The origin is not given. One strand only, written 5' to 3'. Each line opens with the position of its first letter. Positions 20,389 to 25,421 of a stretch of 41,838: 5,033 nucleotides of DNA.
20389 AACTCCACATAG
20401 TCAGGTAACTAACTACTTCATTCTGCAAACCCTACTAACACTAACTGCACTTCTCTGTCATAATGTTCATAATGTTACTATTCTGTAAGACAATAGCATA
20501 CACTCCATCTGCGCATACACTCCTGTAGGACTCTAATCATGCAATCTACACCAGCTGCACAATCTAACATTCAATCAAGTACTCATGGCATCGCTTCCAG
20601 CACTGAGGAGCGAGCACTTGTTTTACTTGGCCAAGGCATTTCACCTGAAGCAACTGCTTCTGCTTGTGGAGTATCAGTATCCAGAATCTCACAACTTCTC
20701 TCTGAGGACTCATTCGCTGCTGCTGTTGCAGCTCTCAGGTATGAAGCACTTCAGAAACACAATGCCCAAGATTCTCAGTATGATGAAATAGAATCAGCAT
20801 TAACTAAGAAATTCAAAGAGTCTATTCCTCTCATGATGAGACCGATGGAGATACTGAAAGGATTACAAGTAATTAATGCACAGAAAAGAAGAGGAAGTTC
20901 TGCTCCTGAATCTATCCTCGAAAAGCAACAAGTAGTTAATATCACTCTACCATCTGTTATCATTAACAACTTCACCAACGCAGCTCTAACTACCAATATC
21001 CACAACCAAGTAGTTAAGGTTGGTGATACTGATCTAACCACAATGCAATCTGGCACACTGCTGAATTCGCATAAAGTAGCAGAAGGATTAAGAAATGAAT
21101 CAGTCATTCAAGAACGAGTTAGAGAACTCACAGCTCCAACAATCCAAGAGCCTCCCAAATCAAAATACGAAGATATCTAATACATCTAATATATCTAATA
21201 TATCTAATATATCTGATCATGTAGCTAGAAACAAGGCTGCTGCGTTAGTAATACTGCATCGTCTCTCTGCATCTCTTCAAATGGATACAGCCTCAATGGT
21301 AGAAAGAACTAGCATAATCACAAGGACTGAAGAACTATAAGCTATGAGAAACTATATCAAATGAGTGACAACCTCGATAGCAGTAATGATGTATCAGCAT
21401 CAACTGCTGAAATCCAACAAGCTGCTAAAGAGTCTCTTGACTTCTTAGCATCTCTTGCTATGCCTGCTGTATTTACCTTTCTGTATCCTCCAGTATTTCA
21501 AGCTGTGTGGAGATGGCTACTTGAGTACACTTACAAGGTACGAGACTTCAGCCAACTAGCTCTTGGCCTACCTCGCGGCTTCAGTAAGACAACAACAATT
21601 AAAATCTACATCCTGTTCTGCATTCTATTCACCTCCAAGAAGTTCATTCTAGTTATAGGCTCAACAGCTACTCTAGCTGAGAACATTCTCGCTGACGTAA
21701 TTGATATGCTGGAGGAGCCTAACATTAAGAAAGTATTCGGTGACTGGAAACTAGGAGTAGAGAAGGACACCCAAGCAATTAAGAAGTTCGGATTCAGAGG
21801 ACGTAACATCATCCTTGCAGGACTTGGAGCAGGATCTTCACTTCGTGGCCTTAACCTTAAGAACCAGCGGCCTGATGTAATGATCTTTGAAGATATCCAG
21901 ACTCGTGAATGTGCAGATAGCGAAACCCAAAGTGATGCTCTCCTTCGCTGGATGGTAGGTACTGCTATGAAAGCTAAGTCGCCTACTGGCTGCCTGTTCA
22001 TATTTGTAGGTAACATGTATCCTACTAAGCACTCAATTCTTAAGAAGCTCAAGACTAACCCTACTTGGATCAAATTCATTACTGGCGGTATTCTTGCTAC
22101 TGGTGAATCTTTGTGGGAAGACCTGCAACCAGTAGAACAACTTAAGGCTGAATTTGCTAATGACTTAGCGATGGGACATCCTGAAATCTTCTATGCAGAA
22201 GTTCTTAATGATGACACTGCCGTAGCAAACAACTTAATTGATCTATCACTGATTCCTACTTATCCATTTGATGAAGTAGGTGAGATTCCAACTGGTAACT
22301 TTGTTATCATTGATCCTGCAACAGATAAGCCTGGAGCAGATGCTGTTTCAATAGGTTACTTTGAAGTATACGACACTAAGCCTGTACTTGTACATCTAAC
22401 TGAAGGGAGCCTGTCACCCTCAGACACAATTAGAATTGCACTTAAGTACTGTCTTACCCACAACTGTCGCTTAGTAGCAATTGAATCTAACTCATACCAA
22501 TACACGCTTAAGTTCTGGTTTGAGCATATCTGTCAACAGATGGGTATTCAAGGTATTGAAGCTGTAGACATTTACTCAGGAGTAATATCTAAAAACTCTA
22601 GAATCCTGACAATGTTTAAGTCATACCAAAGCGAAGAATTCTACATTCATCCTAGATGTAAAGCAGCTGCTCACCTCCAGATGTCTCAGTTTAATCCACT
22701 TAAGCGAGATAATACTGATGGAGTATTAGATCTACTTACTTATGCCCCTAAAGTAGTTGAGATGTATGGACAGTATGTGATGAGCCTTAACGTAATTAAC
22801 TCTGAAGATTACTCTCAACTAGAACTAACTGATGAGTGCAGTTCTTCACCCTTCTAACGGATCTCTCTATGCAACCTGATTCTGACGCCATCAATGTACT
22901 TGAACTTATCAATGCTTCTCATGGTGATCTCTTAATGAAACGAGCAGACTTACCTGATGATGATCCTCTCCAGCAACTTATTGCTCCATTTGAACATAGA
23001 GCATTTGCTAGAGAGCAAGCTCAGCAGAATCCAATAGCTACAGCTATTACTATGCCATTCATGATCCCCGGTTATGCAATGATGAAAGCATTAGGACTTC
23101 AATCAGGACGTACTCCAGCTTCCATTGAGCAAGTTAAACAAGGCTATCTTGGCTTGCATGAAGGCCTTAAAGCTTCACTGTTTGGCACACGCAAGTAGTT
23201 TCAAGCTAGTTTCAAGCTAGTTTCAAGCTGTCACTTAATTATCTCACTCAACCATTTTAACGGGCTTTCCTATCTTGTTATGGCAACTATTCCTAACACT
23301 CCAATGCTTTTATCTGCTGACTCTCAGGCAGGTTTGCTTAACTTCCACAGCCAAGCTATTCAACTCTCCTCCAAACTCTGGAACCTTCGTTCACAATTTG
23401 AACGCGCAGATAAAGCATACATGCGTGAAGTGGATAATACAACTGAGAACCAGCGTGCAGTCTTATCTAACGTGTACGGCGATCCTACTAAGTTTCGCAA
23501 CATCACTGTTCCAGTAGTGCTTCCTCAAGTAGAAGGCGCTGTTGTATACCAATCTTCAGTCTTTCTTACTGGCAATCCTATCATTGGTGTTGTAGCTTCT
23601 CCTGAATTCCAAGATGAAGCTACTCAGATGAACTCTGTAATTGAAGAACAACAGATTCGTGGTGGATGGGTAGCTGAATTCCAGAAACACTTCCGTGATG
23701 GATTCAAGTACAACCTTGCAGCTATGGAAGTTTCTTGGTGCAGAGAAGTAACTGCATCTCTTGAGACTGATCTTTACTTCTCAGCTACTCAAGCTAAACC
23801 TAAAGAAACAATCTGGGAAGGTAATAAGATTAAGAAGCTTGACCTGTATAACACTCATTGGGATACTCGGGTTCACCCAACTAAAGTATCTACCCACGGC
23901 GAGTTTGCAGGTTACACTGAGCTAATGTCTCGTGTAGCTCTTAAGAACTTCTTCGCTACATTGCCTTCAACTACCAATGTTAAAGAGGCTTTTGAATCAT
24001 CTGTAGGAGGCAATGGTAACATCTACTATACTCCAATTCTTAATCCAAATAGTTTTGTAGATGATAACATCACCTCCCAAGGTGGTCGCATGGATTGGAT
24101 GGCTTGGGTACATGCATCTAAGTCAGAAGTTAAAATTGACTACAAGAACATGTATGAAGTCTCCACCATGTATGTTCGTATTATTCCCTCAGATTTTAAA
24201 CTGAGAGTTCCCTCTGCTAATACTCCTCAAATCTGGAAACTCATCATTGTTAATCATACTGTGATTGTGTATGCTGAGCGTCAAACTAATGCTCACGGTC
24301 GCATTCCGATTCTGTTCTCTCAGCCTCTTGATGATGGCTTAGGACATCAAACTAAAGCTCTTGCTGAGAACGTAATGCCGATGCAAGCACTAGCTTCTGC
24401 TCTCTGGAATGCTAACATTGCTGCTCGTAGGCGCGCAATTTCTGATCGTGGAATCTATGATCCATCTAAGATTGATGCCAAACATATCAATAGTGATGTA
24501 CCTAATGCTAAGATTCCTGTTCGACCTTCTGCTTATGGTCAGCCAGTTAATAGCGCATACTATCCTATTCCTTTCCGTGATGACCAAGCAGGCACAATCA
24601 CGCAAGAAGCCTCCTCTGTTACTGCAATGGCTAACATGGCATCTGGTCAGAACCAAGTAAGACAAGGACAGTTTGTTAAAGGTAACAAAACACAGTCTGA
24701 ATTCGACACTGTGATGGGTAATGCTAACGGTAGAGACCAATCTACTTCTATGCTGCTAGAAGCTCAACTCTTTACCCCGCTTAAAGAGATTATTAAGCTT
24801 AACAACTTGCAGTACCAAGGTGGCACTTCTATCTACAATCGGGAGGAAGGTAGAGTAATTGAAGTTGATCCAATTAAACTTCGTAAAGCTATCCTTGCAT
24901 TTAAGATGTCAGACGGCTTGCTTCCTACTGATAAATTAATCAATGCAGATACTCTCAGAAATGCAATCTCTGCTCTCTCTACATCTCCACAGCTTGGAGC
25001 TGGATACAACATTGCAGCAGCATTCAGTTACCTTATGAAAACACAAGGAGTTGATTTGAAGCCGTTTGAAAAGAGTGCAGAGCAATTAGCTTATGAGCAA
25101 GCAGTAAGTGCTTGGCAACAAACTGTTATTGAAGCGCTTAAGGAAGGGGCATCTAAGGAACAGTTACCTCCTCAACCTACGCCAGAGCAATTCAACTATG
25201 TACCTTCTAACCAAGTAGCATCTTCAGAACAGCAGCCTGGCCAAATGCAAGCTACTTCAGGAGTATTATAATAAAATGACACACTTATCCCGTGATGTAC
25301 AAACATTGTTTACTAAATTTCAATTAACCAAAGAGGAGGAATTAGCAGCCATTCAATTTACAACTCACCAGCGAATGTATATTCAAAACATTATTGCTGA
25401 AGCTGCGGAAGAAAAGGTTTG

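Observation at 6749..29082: Genome-wide short tandem repeats concentrated at gene boundaries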

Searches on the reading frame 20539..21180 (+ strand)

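Call 9: search_protein_families(library=phrogs, proteins=[window:20539-21180:+])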
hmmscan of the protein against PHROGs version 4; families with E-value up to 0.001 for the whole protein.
window:20539-21180:+ (213 aa): 1 family
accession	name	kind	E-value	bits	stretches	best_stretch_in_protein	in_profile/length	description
phrog_16503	-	head and packaging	0.00035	21.5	0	23-119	4-106/194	terminase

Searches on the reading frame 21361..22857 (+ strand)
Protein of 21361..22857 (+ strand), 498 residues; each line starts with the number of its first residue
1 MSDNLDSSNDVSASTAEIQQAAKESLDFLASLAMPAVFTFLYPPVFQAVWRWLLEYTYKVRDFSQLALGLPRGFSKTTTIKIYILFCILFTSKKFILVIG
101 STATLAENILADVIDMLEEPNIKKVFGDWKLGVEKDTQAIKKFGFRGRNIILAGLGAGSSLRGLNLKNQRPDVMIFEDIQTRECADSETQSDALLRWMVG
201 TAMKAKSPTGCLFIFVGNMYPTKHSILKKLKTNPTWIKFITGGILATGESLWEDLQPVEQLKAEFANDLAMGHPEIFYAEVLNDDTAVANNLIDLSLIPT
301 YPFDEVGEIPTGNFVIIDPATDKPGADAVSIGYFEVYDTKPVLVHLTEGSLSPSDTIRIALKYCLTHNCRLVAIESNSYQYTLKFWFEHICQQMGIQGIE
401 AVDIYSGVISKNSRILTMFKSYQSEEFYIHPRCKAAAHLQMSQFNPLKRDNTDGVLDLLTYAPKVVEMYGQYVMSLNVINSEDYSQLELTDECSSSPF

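Call 9: search_protein_families(library=phrogs, proteins=[window:21361-22857:+])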
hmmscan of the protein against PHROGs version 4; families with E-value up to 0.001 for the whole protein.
window:21361-22857:+ (498 aa): 2 families
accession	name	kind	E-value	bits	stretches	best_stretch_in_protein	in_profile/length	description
phrog_38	-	head and packaging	3.3e-50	172.5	1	15-460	257-697/760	terminase large subunit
phrog_14112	-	unknown function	6.8e-05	23.4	1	65-189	104-230/247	-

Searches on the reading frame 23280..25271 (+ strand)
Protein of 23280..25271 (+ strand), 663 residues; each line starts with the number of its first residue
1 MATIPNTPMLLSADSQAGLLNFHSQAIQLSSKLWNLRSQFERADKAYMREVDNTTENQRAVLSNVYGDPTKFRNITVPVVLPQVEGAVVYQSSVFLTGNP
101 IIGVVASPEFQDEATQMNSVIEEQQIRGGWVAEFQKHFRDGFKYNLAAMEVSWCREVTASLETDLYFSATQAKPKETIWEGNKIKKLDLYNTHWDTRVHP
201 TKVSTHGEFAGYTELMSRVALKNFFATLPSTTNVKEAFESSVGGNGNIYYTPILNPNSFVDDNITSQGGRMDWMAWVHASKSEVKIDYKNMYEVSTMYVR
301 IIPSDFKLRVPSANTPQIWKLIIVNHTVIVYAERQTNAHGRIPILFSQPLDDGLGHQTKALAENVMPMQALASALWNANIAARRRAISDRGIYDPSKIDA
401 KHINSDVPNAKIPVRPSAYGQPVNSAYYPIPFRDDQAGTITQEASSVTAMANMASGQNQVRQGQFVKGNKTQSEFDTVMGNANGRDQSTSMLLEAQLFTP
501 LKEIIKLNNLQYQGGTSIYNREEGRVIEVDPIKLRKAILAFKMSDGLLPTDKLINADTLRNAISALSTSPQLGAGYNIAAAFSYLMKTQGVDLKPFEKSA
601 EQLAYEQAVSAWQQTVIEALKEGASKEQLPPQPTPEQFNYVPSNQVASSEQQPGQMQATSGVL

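Call 9: search_protein_families(library=phrogs, proteins=[window:23280-25271:+])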
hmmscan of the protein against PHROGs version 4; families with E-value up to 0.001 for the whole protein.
window:23280-25271:+ (663 aa): 1 family
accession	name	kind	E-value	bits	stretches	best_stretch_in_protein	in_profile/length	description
phrog_15554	-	head and packaging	2.1e-86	291.5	1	39-602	44-620/666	portal protein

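Call 10: find_related_loci(query=window:23280-25271:+, collection=viral_contigs, flank=10000)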
Query window:23280-25271:+ (663 aa) in viral_contigs; peptide patterns used: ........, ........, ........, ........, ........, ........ (x = any residue, [..] = any of these).
31 stretches matched a pattern; 29 encode a relative of the query (tblastn E <= 1e-3); 29 distinct loci.
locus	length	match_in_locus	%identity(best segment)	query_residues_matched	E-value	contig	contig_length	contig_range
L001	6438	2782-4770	88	1-663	0e+0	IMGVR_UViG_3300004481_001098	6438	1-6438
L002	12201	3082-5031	81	1-651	0e+0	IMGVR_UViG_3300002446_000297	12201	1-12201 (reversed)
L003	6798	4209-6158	79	1-654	0e+0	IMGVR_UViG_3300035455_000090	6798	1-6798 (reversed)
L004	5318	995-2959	78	1-661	0e+0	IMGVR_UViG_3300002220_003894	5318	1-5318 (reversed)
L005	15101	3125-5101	74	1-658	0e+0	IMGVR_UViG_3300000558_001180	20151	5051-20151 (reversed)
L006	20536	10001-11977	74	1-658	0e+0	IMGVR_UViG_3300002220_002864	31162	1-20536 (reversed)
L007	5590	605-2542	58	5-643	0e+0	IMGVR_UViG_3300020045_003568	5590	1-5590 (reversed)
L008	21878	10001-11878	59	5-625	0e+0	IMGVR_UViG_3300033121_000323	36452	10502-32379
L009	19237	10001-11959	57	6-648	0e+0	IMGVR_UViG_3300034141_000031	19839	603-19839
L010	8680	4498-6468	55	8-654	0e+0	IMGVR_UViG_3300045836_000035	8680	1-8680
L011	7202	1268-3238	55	8-654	0e+0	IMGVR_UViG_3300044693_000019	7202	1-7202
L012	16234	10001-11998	54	7-662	0e+0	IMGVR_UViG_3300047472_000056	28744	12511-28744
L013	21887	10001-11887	57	3-621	0e+0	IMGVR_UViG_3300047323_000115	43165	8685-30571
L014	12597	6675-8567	55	3-622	0e+0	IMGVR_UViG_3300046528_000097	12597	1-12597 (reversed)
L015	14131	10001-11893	55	3-622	0e+0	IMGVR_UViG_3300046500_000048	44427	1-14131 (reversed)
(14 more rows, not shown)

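Call 13: search_dna_similar(query=window:23280-25271:+, collection=phages, mode=protein, max_rows=25)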
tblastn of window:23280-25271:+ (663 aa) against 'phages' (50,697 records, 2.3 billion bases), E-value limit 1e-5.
Records with a match: 22; places in all: 22; records where one place covers at least 80% of the query: 17.
Best place of each record, by identity: <60% 22.
By first word of the organism name: Pseudomonas 16; Polaromonas 1; EBPR 1; Aeromonas 1; Vibrio 1; Caulobacter 1; Desulfofustis 1.
By host as written in the record: Pseudomonas aeruginosa 12; - 4; Pseudomonas sp. 1; Psuedomonas aeruginosa 1; Polaromonas sp. 1; Aeromonas dhakensis 1; Vibrio splendidus 1; Caulobacter sp. 1.
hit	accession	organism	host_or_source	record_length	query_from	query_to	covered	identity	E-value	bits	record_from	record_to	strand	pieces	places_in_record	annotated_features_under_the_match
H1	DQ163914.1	Pseudomonas phage 119X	-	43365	19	615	90%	33.0%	3e-77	275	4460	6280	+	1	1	record has no annotation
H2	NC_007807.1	Pseudomonas phage 119X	Pseudomonas aeruginosa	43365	19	615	90%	33.0%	3e-77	275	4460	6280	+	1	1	119X_gp08: portal protein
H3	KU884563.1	Pseudomonas phage PaMx41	Pseudomonas aeruginosa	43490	19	615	90%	32.9%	2e-78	278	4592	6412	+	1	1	putative portal protein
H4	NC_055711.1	Pseudomonas phage PaMx41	Pseudomonas aeruginosa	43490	19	615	90%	32.9%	2e-78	278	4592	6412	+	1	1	portal protein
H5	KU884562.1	Pseudomonas phage PaMx35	Pseudomonas aeruginosa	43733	19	615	90%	32.9%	3e-78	278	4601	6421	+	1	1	putative portal protein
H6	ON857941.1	Pseudomonas phage vB_PaeP_FBPa48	Pseudomonas sp.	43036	19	615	90%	32.9%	8e-78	276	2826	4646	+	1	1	hypothetical protein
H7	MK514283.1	Pseudomonas phage vB_PaeP_TF17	Psuedomonas aeruginosa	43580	19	615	90%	32.7%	8e-78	276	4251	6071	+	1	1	putative portal protein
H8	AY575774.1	Pseudomonas phage PaP2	-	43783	19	615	90%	32.7%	1e-77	276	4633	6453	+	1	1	orf8: p08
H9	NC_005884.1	Pseudomonas phage PaP2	Pseudomonas aeruginosa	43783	19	615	90%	32.7%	1e-77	276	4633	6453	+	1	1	portal protein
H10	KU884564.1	Pseudomonas phage PaMx43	Pseudomonas aeruginosa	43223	19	615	90%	32.7%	1e-77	276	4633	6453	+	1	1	putative portal protein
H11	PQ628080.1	Pseudomonas phage Neko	Pseudomonas aeruginosa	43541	19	615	90%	32.7%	1e-77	276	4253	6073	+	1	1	portal protein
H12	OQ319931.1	Pseudomonas phage 20Aug470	Pseudomonas aeruginosa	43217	19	615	90%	32.7%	2e-77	276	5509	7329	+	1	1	portal protein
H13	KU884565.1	Pseudomonas phage PaMx46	Pseudomonas aeruginosa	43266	19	615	90%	32.6%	3e-77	275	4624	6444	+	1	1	putative portal protein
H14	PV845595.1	Pseudomonas phage Ph_15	Pseudomonas aeruginosa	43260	19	601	88%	33.0%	5e-78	277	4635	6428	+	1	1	portal protein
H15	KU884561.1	Pseudomonas phage PaMx33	Pseudomonas aeruginosa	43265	35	615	88%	32.6%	3e-77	275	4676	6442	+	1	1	putative portal protein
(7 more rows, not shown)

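Call 28: find_related_loci(query=window:23280-25271:+, collection=metagenome_contigs, flank=10000)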
Query window:23280-25271:+ (663 aa) in metagenome_contigs; peptide patterns used: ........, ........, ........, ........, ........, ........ (x = any residue, [..] = any of these).
63 stretches matched a pattern; 19 encode a relative of the query (tblastn E <= 1e-3); 19 distinct loci.
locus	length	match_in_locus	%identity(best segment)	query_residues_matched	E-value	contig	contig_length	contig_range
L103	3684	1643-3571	71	1-644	0e+0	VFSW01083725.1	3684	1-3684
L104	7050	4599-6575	58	1-653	0e+0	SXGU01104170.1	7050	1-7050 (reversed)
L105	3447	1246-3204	53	7-650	0e+0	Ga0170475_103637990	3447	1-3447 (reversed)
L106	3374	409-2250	57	3-608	0e+0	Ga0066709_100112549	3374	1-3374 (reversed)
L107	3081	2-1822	56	54-651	0e+0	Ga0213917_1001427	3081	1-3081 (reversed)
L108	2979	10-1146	81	269-647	0e+0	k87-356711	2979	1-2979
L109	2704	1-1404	60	195-656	0e+0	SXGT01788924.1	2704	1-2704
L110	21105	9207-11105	44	1-638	4e-169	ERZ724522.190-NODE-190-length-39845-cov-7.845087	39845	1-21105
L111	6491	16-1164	63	272-653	6e-167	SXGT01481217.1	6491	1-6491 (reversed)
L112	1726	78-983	79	346-647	1e-178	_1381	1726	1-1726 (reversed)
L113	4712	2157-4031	41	1-632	4e-153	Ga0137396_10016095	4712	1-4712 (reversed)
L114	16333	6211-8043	39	1-602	8e-140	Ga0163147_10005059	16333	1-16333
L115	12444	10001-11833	39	1-602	8e-140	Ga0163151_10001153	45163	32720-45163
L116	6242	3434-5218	35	19-602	6e-103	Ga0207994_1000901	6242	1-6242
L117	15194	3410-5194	35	19-602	8e-103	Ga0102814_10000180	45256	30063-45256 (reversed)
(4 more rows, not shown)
